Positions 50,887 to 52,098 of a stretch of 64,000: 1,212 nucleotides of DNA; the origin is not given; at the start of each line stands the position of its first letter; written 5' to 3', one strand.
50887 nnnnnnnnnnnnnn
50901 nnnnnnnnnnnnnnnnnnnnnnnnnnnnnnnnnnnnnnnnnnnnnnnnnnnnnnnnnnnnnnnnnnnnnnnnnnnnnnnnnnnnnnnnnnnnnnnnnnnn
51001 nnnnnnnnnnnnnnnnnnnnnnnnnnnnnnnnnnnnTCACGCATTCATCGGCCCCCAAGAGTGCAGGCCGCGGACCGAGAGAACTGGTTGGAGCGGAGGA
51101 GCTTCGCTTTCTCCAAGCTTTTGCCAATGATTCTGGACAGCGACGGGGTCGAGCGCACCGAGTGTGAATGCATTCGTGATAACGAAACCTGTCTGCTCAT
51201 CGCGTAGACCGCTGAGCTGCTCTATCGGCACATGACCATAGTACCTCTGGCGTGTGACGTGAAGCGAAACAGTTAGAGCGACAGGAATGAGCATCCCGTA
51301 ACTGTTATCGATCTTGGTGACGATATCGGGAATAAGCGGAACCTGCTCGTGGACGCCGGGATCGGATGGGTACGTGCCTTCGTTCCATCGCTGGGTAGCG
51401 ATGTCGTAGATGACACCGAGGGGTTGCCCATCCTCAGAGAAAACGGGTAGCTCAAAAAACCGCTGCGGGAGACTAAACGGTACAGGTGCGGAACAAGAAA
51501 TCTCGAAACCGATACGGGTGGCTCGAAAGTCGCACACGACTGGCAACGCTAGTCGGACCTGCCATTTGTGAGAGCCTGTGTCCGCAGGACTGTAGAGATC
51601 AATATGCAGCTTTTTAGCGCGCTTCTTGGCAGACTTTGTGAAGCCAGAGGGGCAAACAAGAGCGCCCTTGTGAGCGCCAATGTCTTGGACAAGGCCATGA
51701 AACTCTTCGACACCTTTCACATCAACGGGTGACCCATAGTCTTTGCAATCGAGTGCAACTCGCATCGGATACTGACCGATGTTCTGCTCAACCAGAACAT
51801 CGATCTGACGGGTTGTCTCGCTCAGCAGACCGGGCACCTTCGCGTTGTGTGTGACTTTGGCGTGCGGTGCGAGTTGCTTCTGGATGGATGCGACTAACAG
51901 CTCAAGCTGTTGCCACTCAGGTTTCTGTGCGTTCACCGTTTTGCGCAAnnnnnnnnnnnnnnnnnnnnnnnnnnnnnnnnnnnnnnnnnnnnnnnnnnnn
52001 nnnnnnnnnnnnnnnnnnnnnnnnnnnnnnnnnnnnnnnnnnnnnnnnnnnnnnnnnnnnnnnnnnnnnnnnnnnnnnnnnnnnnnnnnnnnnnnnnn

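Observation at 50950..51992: Promoter-proximal cassette encodes an Mrr-like PD-(D/E)xK nuclease fused to an unrecognisable C-terminal domain (candidate single-gene defence cassette)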

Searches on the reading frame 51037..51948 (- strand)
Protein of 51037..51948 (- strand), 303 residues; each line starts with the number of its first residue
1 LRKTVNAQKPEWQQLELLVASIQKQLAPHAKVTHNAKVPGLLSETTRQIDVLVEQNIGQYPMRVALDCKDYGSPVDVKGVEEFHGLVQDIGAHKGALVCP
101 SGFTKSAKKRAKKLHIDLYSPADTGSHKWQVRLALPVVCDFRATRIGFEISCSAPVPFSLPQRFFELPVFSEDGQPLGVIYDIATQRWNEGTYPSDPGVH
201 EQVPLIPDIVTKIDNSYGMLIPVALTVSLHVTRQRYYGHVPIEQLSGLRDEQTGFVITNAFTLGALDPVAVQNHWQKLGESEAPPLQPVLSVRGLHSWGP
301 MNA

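Call 3: search_protein_families(library=pfam, proteins=[window:51037-51948:-], max_evalue=1)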
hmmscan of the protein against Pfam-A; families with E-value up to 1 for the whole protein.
window:51037-51948:- (303 aa): 3 families
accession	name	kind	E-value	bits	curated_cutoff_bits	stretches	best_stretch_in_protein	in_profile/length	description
PF04471.18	Mrr_cat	-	1.1e-11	45.3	21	1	11-118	5-105/115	Restriction endonuclease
PF22722.2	NA-iREase1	-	1.4e-05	25.5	27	1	46-113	24-90/106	NACHT-associated inactive Restriction Endonuclease 1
PF10356.15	RRG7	-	0.063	13.1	22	1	31-116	53-145/185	Required for respiratory growth protein 7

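Call 4: search_protein_families(library=padloc, proteins=[window:51037-51948:-], max_evalue=1)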
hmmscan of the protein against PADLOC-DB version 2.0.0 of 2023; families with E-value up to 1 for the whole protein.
window:51037-51948:- (303 aa): 1 family
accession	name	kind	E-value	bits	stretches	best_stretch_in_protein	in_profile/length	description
PDLC04815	PDC-S02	-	4.2e-06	24.3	1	56-116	244-304/346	-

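Call 6: find_homologous_proteins(query=window:51037-51948:-)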
Query window:51037-51948:- (303 aa): 473 proteins with E <= 0.001 among 1519 candidates; the best 120 are listed.
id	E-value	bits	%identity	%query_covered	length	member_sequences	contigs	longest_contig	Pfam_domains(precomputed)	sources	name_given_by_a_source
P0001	5.5e-202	688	100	99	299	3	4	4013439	PF22722.3,PF04471.19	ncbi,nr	ncbi:MAG: restriction endonuclease [Burkholderiaceae bacterium]|nr:restriction endonuclease [Burkhol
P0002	6.7e-162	556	81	97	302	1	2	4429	PF04471.19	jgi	jgi:hypothetical protein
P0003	1.2e-158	545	79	97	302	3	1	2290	PF04471.19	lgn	-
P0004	4.5e-157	540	97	80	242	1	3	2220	PF22722.3,PF04471.19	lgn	-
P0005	5.5e-155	533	78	97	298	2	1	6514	PF04471.19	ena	-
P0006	7.3e-147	507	73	97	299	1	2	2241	PF04471.19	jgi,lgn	jgi:hypothetical protein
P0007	1.7e-141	489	70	98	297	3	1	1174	PF22722.3,PF04471.19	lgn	-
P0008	3.2e-141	488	70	98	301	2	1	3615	PF04471.19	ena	-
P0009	1.8e-139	482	69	98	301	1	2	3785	PF22722.3,PF04471.19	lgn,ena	-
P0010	5.3e-139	481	70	98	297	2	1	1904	PF22722.3,PF04471.19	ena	-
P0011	1.4e-137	476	70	96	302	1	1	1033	PF04471.19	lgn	-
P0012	5.2e-137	474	72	96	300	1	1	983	PF04471.19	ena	-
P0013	3.0e-136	472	69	96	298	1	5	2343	PF22722.3,PF04471.19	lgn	-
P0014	1.2e-135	470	69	97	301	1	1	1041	PF22722.3,PF04471.19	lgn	-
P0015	2.8e-135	469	69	97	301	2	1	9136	PF04471.19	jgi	jgi:hypothetical protein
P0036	4.5e-127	442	65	98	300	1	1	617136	PF04471.19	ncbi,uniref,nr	ncbi:hypothetical protein J2W32_000950 [Variovorax boronicumulans]|uniref:Restriction endonuclease t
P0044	9.5e-124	431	63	96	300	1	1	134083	PF22722.3,PF04471.19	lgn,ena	-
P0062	7.6e-111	388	59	96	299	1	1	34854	PF22722.3,PF04471.19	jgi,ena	jgi:hypothetical protein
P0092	1.4e-105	371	55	96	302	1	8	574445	PF22722.3,PF04471.19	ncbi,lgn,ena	ncbi:MAG: restriction endonuclease [Candidatus Thiodiazotropha sp.]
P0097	2.3e-105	370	55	97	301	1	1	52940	PF22722.3,PF04471.19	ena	-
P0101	5.7e-105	369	55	99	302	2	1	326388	PF22722.3,PF04471.19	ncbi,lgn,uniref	ncbi:restriction endonuclease [Shewanella colwelliana]|uniref:restriction endonuclease n=1 Tax=Shewa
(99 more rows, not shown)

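Call 7: search_protein_families(library=ncbifam, proteins=[window:51037-51948:-], max_evalue=1)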
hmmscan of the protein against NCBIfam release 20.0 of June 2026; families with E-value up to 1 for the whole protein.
window:51037-51948:- (303 aa): 0 families

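Call 8: search_solved_structures(query=window:51037-51948:-, max_evalue=1, show_alignments=2)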
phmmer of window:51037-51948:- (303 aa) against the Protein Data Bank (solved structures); distinct sequences matched with E-value up to 1: 0.

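Call 11: find_encoding_contigs(protein=P0001, flank=10000, max_places=4)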
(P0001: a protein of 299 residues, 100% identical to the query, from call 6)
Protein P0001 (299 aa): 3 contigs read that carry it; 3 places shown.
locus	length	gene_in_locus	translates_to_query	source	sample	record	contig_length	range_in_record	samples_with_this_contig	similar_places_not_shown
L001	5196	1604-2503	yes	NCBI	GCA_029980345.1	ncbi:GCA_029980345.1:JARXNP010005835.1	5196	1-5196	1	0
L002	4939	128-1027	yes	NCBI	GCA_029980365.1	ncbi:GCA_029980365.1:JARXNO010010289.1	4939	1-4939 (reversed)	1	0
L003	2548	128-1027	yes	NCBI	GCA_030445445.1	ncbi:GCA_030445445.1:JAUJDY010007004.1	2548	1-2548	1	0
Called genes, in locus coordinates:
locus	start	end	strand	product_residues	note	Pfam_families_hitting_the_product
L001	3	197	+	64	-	?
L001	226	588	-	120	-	PF01906:YbjQ_1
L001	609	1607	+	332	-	-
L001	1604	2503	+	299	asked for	PF04471:Mrr_cat, PF22722:NA-iREase1 (faint)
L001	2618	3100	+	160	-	-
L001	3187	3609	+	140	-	-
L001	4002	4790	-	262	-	-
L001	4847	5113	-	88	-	PF01527:HTH_Tnp_1, PF02796:HTH_7 (weak), PF13384:HTH_23 (weak), PF13518:HTH_28 (weak), PF13551:HTH_29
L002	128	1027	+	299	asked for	PF04471:Mrr_cat, PF22722:NA-iREase1 (faint)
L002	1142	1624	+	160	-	-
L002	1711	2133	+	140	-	-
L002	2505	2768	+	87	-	PF01527:HTH_Tnp_1, PF13384:HTH_23 (weak), PF13518:HTH_28 (weak)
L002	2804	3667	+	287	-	PF13276:HTH_21, PF00665:rve, PF13683:rve_3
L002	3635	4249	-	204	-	PF01695:IstB_IS21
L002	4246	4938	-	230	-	?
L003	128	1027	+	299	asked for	PF04471:Mrr_cat, PF22722:NA-iREase1 (faint)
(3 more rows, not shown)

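Call 12: find_related_loci(query=A1, collection=genome_contigs, flank=10000)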
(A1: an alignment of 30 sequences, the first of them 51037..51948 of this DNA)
Query A1 (303 aa) in genome_contigs; peptide patterns used: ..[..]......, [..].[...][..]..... (x = any residue, [..] = any of these).
81 stretches matched a pattern; 32 encode a relative of the query (tblastn E <= 1e-3); 32 distinct loci.
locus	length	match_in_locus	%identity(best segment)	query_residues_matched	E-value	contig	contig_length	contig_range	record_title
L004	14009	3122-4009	65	5-300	2e-130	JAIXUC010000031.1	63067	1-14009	MAG: Comamonadaceae bacterium isolate D1_MAG_00002 pond_D1_MAG_00002_000000000033, whole genome shotgun sequence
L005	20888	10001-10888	56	4-299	2e-115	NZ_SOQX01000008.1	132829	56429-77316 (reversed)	Thiohalophilus thiocyanatoxydans strain DSM 16326 Ga0244672_108, whole genome shotgun sequence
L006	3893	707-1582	56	8-299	6e-114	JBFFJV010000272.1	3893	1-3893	MAG: Thiohalomonadaceae bacterium isolate Mix_mud17.2022.03.51 k141_1039819_length_3893_cov_9.0000, whole genome shotgun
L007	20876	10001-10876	56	8-299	9e-111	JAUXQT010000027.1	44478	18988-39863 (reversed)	MAG: Nitrospirota bacterium isolate C12_concoct.bin.99 C12_k141_657207, whole genome shotgun sequence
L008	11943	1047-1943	54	1-299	4e-110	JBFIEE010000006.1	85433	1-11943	MAG: Porticoccaceae bacterium isolate Mix_sand11.2021.09.D.71 k141_3752853_length_85433_cov_21.8766, whole genome shotgu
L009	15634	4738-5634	52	1-299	4e-108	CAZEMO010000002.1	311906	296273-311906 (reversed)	MAG TPA_asm: uncultured Bacteriovoracaceae bacterium isolate SRP220891_co2_140 genome assembly, contig: NODE_18_length_3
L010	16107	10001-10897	53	1-299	4e-108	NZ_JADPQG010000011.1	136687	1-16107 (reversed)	Reinekea sp. G2M2-21 11, whole genome shotgun sequence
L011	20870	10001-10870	52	10-299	3e-106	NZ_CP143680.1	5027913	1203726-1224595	Enterobacter sp. ECC-219 chromosome, complete genome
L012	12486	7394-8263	54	10-299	8e-106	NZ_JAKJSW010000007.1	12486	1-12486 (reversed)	Vibrio makurazakiensis strain JAMM1826 JAMM1826_Contig7, whole genome shotgun sequence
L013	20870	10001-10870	54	10-299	5e-106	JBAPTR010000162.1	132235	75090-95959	MAG: Desulfatiglandaceae bacterium isolate MFD01219_ilm_asm_bin15 k127_263108, whole genome shotgun sequence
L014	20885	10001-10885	53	2-295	5e-106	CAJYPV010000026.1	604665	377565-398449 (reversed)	MAG: Burkholderiaceae bacterium isolate SP106_2_metabat2_genome_mining.33 genome assembly, contig: k127_63730, whole gen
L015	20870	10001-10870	52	10-299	6e-106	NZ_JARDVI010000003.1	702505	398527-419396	Enterobacter chinensis strain 170198 contig00003, whole genome shotgun sequence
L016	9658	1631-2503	54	9-298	8e-109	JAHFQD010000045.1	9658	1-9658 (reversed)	MAG: Candidatus Muproteobacteria bacterium isolate nzgw542 NODE_11221_length_9659_cov_2.682114, whole genome shotgun seq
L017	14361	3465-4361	53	1-298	3e-101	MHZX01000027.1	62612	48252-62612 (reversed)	MAG: Rhodocyclales bacterium RIFCSPLOWO2_02_FULL_63_24 rifcsplowo2_02_scaffold_1578, whole genome shotgun sequence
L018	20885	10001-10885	53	5-298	9e-99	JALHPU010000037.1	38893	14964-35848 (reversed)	MAG: Sulfuritalea sp. isolate bin.273 c_000000004888, whole genome shotgun sequence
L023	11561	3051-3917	49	11-298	9e-96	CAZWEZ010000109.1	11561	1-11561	MAG TPA_asm: uncultured Thalassospiraceae bacterium isolate binchicken_co85_32 genome assembly, contig: NODE_2835_length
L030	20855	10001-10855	44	10-294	3e-75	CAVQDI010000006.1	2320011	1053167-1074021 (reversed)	MAG: uncultured beta proteobacterium isolate MFD03346.bin.1.142 genome assembly, contig: contig_2468, whole genome shotg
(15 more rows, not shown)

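Call 16: predict_structure(alignment_id=A1)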
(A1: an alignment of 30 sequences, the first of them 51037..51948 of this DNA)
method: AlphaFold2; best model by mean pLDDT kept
length: 303 residues; sequences in the alignment: 30
mean_pLDDT: 87.2   pTM: 0.61
mean pLDDT of the five models: 87.2, 87.1, 85.9, 84.9, 81.6
residues with pLDDT >= 90: 167; 70-90: 118; 50-70: 10; < 50: 8
segments of 3 or more residues with pLDDT < 50: 1-7
pLDDT, mean of each block of 10 residues (from residue 1): 45 83 86 94 92 90 92 91 96 94 95 95 77 82 91 90 93 95 92 93 90 93 94 91 85 81 78 90 85 73 49
secondary structure, 60 per line:
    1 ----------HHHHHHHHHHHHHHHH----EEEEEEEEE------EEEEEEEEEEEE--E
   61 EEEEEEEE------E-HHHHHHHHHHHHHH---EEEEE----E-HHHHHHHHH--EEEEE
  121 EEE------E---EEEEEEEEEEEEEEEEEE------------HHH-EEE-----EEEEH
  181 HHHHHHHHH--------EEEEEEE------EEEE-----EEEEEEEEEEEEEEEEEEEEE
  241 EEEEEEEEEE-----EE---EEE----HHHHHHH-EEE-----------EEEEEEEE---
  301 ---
elements in order: H11-26 E31-39 E46-57 E60-68 H77-90 E94-98 H105-113 E116-123 E134-151 E168-170 E176-179 H180-189 E198-204 E211-214 E220-250 E261-263 H268-274 E276-278 E290-297

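Call 19: fold_search(model_id=the predicted structure, library=pdb)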
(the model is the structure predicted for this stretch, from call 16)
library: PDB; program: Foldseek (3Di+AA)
matches with E <= 10: 845; with E <= 0.001: 3
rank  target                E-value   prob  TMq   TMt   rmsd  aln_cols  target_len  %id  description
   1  1y88                  9.2e-07  1.00  0.31  0.50   4.6       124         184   20  Crystal Structure of Protein of Unknown Function AF1548 (released 2004-12-21)
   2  4f0p_B                4.2e-04  1.00  0.27  0.18   5.4       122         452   16  MspJI Restriction Endonuclease - P31 Form (released 2012-08-08)
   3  4oc8_A                6.3e-04  1.00  0.28  0.22   3.8       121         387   21  DNA modification-dependent restriction endonuclease AspBHI (released 2014-03-19)
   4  4f0p_C                1.0e-03  1.00  0.27  0.19   5.1       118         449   14  MspJI Restriction Endonuclease - P31 Form (released 2012-08-08)
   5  4f0p_A                1.1e-03  1.00  0.27  0.19   5.6       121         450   14  MspJI Restriction Endonuclease - P31 Form (released 2012-08-08)
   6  8bao_B                1.6e-03  1.00  0.29  0.24   3.2       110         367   20  Dysgonamonadaceae bacterium CRISPR ancillary nuclease 2 (released 2022-11-30)
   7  8em1_B                2.1e-03  1.00  0.25  0.17   5.6       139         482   16  Type IIS Restriction Endonuclease PaqCI, DNA Unbound (released 2023-03-22)
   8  8bao_A                2.8e-03  1.00  0.29  0.24   3.2       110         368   20  Dysgonamonadaceae bacterium CRISPR ancillary nuclease 2 (released 2022-11-30)
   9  9nl2_A                2.8e-03  1.00  0.24  0.07   5.0       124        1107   13  Structure of R2 retrotransposon protein from Platysternon megacephalum initiating target-primed reverse transcription (released 2025-06-18)
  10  9u49_A                3.8e-03  1.00  0.27  0.21   3.9       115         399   13  crystal structure of Cdn1 in complex with cA4 (released 2026-02-04)
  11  8gh6_A                4.5e-03  0.93  0.19  0.08   7.4       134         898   10  Bombyx mori R2 retrotransposon initiating target-primed reverse transcription (released 2023-04-05)
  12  2fok_B                5.4e-03  1.00  0.25  0.14   4.6       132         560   11  STRUCTURE OF RESTRICTION ENDONUCLEASE FOKI (released 1998-06-17)
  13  1xmx                  5.7e-03  1.00  0.30  0.24   3.3       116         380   22  Crystal structure of protein VC1899 from Vibrio cholerae (released 2004-11-16)
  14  4f0q_D                5.7e-03  1.00  0.27  0.19   4.6       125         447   14  MspJI Restriction Endonuclease - P21 Form (released 2012-08-08)
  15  1fok_A                1.2e-02  1.00  0.25  0.14   4.5       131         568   13  STRUCTURE OF RESTRICTION ENDONUCLEASE FOKI BOUND TO DNA (released 1997-12-03)
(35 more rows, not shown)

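Call 23: find_encoding_contigs(protein=P0036, flank=8000, max_places=2)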
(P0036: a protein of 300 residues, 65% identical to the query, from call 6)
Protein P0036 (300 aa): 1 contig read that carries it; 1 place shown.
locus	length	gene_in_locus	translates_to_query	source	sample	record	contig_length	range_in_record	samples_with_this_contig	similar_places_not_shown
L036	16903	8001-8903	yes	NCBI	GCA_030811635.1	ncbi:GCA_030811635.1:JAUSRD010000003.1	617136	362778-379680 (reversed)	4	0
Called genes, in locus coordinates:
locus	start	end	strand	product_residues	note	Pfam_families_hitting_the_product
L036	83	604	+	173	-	-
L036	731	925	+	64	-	-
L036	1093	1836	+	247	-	PF00881:Nitroreductase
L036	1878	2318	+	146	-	PF00190:Cupin_1 (weak), PF07883:Cupin_2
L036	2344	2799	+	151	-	PF02627:CMD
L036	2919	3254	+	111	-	PF02694:UPF0060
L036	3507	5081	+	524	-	PF00383:dCMP_cyt_deam_1, PF14437:MafB19-deam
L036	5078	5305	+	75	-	-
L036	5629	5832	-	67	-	-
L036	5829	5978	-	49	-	PF13817:DDE_Tnp_IS66_C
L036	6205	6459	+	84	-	-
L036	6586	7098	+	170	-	-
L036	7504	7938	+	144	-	-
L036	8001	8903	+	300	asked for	PF04471:Mrr_cat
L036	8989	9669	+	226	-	PF01963:TraB_PrgY_gumN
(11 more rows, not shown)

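Call 24: find_encoding_contigs(protein=P0101, flank=8000, max_places=2)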
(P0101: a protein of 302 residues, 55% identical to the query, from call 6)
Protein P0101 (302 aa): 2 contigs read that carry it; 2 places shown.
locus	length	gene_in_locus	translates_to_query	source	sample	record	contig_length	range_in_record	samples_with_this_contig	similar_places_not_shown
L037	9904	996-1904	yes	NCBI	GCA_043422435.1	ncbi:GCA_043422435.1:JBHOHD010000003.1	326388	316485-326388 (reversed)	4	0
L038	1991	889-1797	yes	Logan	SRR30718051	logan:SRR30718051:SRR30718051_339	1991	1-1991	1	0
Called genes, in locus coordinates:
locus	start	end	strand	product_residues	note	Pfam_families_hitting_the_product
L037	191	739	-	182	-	-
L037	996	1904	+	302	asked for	PF04471:Mrr_cat, PF22722:NA-iREase1 (weak)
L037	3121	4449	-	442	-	PF13742:tRNA_anti_2, PF01336:tRNA_anti-codon, PF02601:Exonuc_VII_L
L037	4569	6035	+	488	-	PF00478:IMPDH, PF03060:NMO (weak), PF00571:CBS, PF01070:FMN_dh (weak)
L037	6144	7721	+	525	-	PF00117:GATase, PF07722:Peptidase_C26, PF02540:NAD_synthase (weak), PF00958:GMP_synt_C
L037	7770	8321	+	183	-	PF00383:dCMP_cyt_deam_1, PF14437:MafB19-deam, PF14439:Bd3614-deam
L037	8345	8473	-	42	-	-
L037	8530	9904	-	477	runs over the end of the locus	PF00497:SBP_bac_3, PF01464:SLT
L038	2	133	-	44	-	?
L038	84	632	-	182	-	-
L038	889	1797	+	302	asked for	PF04471:Mrr_cat, PF22722:NA-iREase1 (weak)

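Call 25: find_encoding_contigs(protein=P0092, flank=8000, max_places=2)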
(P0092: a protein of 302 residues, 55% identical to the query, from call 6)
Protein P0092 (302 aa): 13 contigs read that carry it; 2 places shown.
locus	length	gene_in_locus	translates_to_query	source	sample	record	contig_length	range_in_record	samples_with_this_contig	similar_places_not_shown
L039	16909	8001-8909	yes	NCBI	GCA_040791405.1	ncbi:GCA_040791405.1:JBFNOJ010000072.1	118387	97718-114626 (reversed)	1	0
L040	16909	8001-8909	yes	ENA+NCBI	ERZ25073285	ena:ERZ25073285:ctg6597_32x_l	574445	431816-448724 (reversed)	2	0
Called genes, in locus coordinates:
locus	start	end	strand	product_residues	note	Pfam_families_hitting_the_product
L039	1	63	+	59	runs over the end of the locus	-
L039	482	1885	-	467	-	PF13495:Phage_int_SAM_4, PF00589:Phage_integrase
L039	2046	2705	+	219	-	PF18735:HEPN_RiboL-PSP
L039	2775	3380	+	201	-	-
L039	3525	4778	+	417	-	PF14319:Zn_Tnp_IS91, PF04986:Y2_Tnp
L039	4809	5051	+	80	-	PF02604:PhdYeFM_antitox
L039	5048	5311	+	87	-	PF05016:ParE_toxin, PF06769:YoeB_toxin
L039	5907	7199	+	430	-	PF00078:RVT_1, PF08388:GIIM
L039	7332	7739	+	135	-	PF13673:Acetyltransf_10, PF00583:Acetyltransf_1, PF13508:Acetyltransf_7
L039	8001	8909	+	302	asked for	PF04471:Mrr_cat, PF22722:NA-iREase1 (weak)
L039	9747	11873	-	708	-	PF00512:HisKA, PF02518:HATPase_c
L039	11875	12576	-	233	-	PF00072:Response_reg, PF00486:Trans_reg_C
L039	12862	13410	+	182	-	PF04012:PspA_IM30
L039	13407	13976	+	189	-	-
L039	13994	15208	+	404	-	PF00092:VWA (weak), PF13519:VWA_2 (weak), PF25106:VWA_4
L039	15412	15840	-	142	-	PF05232:BTP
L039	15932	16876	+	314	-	PF00126:HTH_1, PF03466:LysR_substrate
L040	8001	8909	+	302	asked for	PF04471:Mrr_cat, PF22722:NA-iREase1 (weak)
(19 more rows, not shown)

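Call 41: search_protein_families(library=pfam, alignment_id=A3, max_evalue=10)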
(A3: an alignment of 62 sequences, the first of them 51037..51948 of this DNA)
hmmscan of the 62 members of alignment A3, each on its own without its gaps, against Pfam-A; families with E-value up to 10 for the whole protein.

A. member 1, window:51037-51948:- (303 aa): 3 families
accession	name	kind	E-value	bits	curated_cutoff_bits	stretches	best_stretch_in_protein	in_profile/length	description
PF04471.18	Mrr_cat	-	1.1e-11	45.3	21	1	11-118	5-105/115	Restriction endonuclease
PF22722.2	NA-iREase1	-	1.4e-05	25.5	27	1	46-113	24-90/106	NACHT-associated inactive Restriction Endonuclease 1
PF10356.15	RRG7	-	0.063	13.1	22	1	31-116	53-145/185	Required for respiratory growth protein 7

B. families by the number of members that match (of 62 scanned): 33 families (the first 25 are shown)
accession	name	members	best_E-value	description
PF04471.18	Mrr_cat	62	5.2e-15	Restriction endonuclease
PF22722.2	NA-iREase1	59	9e-09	NACHT-associated inactive Restriction Endonuclease 1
PF10356.15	RRG7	9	0.0062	Required for respiratory growth protein 7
PF13156.12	Mrr_cat_2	8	0.00088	Restriction endonuclease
PF08378.17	NERD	8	0.0027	Nuclease-related domain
PF24371.1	DUF7527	8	0.0032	Domain of unknown function (DUF7527)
PF03494.18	Beta-APP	7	0.0045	Beta-amyloid peptide (beta-APP)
PF10096.14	DUF2334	3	0.041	Uncharacterized protein conserved in bacteria (DUF2334)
PF13588.12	HSDR_N_2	2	0.039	Type I restriction enzyme R protein N terminus (HSDR_N)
PF02817.22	E3_binding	2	0.049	e3 binding domain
PF02810.21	SEC-C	1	2.9e-09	SEC-C motif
PF20018.4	VMAP-M14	1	0.0047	vWA-MoxR associated protein middle region (VMAP-M) 14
PF02634.21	FdhD-NarQ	1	0.0065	FdhD/NarQ family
PF05383.23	La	1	0.0099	La domain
PF19703.4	DUF6201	1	0.024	Family of unknown function (DUF6201)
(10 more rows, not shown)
